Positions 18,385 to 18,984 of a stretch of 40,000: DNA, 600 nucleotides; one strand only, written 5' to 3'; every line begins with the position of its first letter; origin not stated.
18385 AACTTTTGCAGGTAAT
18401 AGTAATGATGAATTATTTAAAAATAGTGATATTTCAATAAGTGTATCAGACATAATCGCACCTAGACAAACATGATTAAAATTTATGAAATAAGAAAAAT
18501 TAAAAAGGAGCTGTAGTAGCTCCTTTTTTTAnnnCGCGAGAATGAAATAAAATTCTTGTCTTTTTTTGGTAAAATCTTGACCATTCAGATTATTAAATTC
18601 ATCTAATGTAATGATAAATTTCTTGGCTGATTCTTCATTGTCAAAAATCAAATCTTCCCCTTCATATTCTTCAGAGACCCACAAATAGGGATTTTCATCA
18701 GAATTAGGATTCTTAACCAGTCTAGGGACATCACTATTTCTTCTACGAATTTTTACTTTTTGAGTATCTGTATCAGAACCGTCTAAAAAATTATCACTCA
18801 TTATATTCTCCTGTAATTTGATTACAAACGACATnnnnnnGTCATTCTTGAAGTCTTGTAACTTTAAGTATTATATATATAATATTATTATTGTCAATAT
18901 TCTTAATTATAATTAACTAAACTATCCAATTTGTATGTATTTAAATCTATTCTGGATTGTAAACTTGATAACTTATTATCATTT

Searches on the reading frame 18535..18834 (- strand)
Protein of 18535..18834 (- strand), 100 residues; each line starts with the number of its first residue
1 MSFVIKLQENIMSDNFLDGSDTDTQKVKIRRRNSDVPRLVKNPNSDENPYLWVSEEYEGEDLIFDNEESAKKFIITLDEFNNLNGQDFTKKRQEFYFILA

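Call 46: search_protein_families(library=pfam, max_evalue=0.01, proteins=[window:18535-18834:-])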
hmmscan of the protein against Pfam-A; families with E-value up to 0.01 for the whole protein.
seq(100 aa): 0 families
